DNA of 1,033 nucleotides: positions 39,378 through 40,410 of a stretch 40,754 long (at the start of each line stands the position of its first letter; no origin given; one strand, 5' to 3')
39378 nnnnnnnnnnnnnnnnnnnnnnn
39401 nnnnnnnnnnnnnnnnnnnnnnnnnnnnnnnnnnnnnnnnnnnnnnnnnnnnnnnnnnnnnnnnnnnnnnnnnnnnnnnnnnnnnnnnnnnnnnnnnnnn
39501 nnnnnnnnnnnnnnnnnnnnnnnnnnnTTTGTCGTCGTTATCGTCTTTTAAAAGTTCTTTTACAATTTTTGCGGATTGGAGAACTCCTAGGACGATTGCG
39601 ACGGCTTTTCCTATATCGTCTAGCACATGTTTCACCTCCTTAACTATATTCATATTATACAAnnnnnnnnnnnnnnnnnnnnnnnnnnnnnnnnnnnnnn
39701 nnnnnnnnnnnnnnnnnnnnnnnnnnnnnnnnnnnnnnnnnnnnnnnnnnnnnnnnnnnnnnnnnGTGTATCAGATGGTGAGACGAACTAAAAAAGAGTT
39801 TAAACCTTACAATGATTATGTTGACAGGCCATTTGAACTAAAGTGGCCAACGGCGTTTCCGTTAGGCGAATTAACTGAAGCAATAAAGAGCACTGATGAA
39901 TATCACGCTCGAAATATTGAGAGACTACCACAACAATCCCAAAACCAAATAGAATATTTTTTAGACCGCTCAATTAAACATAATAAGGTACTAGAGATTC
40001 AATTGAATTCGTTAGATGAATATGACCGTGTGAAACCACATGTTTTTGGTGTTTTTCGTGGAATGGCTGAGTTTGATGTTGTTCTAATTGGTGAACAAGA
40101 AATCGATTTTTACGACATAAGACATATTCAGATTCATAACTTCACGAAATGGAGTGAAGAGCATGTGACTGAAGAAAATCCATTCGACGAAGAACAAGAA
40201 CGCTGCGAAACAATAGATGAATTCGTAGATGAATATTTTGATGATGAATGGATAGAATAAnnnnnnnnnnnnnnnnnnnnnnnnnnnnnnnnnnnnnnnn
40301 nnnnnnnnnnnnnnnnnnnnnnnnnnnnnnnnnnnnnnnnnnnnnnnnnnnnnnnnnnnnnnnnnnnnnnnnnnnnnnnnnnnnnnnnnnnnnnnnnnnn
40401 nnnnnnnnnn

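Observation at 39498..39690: Fst/Ldr-like type I toxin mini-gene with a consensus promoter, palindromic operator and bidirectional terminator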

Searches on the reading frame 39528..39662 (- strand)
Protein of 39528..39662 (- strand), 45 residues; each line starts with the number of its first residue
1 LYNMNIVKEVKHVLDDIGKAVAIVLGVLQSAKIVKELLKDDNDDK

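Call 5: search_protein_families(library=pfam, proteins=[window:39528-39662:-], max_evalue=10)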
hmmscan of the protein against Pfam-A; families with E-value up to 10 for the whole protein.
seq(45 aa): 1 family
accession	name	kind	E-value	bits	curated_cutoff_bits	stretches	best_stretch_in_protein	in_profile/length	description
PF15447.11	NTS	-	0.015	16.1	25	1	10-21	2-13/36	N-terminal segments of PfEMP1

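Call 13: find_homologous_proteins(query=window:39528-39662:-, max_evalue=10)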
Query seq(45 aa) (45 aa): 3 proteins with E <= 10 among 3 candidates.
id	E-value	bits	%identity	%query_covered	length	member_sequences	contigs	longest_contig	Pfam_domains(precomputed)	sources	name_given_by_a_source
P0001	1.6e-16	75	93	100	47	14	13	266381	-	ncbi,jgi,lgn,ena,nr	ncbi:hypothetical protein EZ053_08015 [Enterococcus faecalis]|nr:hypothetical protein [Enterococcus 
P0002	1.8e-8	51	90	69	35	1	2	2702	-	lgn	-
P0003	2.1e-7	47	90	67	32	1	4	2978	-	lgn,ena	-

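Call 17: find_encoding_contigs(protein=P0002, flank=3000, max_places=6)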
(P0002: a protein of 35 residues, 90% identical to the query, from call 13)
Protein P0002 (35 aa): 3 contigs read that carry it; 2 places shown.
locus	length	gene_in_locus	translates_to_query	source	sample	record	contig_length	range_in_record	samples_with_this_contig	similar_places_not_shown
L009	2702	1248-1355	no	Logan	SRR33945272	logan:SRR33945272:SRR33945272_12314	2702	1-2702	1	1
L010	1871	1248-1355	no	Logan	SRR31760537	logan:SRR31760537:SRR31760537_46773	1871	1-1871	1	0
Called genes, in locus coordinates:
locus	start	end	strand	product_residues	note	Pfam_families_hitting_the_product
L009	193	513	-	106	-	-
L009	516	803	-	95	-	-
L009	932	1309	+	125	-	-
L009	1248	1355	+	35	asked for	-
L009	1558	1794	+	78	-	-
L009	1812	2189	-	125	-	-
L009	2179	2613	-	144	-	-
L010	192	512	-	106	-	-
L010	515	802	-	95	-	-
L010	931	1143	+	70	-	-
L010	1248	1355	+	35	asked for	-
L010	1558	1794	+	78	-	-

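Call 18: find_encoding_contigs(protein=P0003, flank=3000, max_places=6)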
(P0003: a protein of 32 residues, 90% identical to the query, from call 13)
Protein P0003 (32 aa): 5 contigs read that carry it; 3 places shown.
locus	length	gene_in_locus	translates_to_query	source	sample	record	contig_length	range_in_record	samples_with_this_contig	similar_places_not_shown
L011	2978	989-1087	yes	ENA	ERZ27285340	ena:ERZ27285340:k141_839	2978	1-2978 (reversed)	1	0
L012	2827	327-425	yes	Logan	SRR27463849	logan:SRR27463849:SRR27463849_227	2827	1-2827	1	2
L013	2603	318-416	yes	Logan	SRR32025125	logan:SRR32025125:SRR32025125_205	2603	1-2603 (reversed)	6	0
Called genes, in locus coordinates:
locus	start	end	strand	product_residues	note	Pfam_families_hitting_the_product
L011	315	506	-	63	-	-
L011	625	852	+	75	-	PF19385:DUF5960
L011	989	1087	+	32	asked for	-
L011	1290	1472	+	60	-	-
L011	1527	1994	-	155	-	-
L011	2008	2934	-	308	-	PF20505:DUF6731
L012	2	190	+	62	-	?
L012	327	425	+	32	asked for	-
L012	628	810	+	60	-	-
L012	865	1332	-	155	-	-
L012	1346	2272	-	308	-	PF20505:DUF6731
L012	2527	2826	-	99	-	?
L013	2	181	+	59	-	?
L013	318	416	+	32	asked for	-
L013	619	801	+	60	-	-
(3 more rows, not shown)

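Call 19: find_encoding_contigs(protein=P0001, flank=3000, max_places=6)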
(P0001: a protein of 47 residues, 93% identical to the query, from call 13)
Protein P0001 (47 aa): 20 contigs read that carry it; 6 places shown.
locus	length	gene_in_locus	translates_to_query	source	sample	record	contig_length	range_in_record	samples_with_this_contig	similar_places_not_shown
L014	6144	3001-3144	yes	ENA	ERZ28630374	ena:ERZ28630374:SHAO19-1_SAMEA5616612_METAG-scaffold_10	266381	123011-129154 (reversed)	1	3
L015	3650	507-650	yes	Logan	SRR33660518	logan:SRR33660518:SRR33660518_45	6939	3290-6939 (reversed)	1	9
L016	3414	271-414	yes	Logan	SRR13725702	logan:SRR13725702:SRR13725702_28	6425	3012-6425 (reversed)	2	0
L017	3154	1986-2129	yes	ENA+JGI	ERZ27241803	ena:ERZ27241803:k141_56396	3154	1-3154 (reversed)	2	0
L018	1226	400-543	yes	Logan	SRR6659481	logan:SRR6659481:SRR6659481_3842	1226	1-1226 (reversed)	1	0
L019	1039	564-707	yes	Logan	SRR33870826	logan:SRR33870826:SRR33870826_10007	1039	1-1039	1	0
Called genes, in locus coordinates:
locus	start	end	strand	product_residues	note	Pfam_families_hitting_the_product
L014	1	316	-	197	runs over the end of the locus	-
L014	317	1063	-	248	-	PF03808:Glyco_tran_WecG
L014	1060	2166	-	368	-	PF04464:Glyphos_transf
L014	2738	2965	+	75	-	-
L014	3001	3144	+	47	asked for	-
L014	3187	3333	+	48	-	-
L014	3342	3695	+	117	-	-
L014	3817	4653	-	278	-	PF00132:Hexapep, PF14602:Hexapep_2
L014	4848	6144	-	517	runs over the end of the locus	PF03354:TerL_ATPase, PF20441:TerL_nuclease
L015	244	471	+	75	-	-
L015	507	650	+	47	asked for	-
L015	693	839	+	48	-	-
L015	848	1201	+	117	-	-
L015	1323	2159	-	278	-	PF00132:Hexapep, PF14602:Hexapep_2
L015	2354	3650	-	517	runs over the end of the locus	PF03354:TerL_ATPase, PF20441:TerL_nuclease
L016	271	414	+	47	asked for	-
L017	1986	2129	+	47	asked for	-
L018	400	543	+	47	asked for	-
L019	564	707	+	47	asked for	-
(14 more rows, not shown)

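Call 25: search_protein_families(library=phrogs, proteins=[L014:2738-2965:+, L014:3342-3695:+, L011:1290-1472:+, L009:1558-1794:+], max_evalue=1)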
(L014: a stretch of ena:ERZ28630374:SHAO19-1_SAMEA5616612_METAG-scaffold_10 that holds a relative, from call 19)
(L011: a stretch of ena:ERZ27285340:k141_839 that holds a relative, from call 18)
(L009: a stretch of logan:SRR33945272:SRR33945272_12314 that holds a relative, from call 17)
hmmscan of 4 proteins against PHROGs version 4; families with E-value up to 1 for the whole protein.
L014:2738-2965:+ (75 aa): 2 families
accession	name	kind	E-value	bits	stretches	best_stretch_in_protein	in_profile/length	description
phrog_21701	-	unknown function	0.06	14.8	1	3-70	24-89/97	-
phrog_12825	-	unknown function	0.061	14.2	1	17-61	61-103/159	-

L014:3342-3695:+ (117 aa): 12 families
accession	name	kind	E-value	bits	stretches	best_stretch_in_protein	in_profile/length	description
phrog_1529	-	unknown function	7.3e-15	56.6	1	3-66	7-70/209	-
phrog_8038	-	unknown function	0.00084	20.2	1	2-54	5-55/66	-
phrog_18749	-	unknown function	0.002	19.1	1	5-56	105-156/161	-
phrog_8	-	transcription regulation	0.0039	17.7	1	11-57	85-213/346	transcriptional regulator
phrog_15116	-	unknown function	0.0063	17.8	1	8-44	8-44/71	-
phrog_6831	-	transcription regulation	0.012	16.6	1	4-52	8-54/68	transcriptional regulator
phrog_4441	-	DNA, RNA and nucleotide metabolism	0.016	16.5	1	14-41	17-45/98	HTH DNA binding protein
phrog_6223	-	transcription regulation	0.022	15.8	1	15-39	18-42/73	transcriptional repressor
phrog_638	-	transcription regulation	0.023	15.6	1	1-43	2-46/145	transcriptional regulator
phrog_9974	-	unknown function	0.085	14.4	1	40-73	15-48/107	-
phrog_59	-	DNA, RNA and nucleotide metabolism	0.16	12.3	1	16-49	248-281/423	HNH endonuclease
phrog_4583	-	transcription regulation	0.39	11.8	1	14-40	23-49/81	transcriptional repressor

L011:1290-1472:+ (60 aa): 1 family
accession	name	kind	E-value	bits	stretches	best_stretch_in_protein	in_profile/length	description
phrog_2277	-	unknown function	1.7e-27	96.1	1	1-57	5-61/62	-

L009:1558-1794:+ (78 aa): 2 families
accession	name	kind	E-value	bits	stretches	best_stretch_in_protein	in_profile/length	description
phrog_18302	-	unknown function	0.018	15.9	1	35-74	16-54/60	-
phrog_2655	-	integration and excision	0.12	13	1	10-71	112-172/181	excisionase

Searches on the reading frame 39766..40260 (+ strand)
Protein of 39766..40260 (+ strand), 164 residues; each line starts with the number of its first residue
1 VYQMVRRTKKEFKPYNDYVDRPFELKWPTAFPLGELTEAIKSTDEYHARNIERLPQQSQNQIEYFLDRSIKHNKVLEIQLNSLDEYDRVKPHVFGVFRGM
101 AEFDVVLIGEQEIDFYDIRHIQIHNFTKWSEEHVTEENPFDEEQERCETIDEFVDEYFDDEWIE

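Call 5: search_protein_families(library=pfam, proteins=[window:39766-40260:+], max_evalue=10)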
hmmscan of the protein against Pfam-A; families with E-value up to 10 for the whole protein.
window:39766-40260:+ (164 aa): 0 families

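Call 25: search_protein_families(library=phrogs, proteins=[window:39766-40260:+], max_evalue=1)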
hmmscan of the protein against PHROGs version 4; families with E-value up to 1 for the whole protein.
window:39766-40260:+ (164 aa): 2 families
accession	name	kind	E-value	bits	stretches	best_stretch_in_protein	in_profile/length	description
phrog_28028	-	unknown function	0.031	16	0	127-153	9-35/75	-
phrog_9722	-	unknown function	0.039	15.2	1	120-145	57-82/87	-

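Call 58: search_protein_families(library=padloc, proteins=[window:39766-40260:+], max_evalue=1)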
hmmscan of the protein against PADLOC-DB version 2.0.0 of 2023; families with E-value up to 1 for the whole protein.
window:39766-40260:+ (164 aa): 0 families

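Call 59: search_protein_families(library=ncbifam, proteins=[window:39766-40260:+], max_evalue=1)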
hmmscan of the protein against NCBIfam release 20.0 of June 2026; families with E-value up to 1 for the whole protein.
window:39766-40260:+ (164 aa): 0 families

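Call 92: search_solved_structures(query=window:39766-40260:+, max_evalue=10)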
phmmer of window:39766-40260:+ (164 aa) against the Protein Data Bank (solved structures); distinct sequences matched with E-value up to 10: 8.
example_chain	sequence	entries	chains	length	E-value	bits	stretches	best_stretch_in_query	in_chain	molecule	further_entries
7m99_A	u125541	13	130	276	0.025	17.9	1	59-120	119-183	TnsC | ShTnsC | TnsC filament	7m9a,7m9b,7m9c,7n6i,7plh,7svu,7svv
8rdu_D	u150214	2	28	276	0.025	17.9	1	59-120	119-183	ShTnsC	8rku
1pxv_A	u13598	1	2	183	0.38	14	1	20-59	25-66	cysteine protease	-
4a9a_C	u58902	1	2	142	0.65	13.3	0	12-47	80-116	TRANSLATION MACHINERY-ASSOCIATED PROTEIN 46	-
1y4h_A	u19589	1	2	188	0.77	13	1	20-59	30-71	cysteine protease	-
3kxl_A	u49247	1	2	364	1.1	12.5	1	31-83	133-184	GTP-binding protein (HflX)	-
3kxk_A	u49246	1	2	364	1.1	12.5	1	31-83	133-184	GTP-binding protein (HflX)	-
2qtf_A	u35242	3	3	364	1.1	12.5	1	31-83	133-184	GTP-binding protein | GTP-binding protein (HflX)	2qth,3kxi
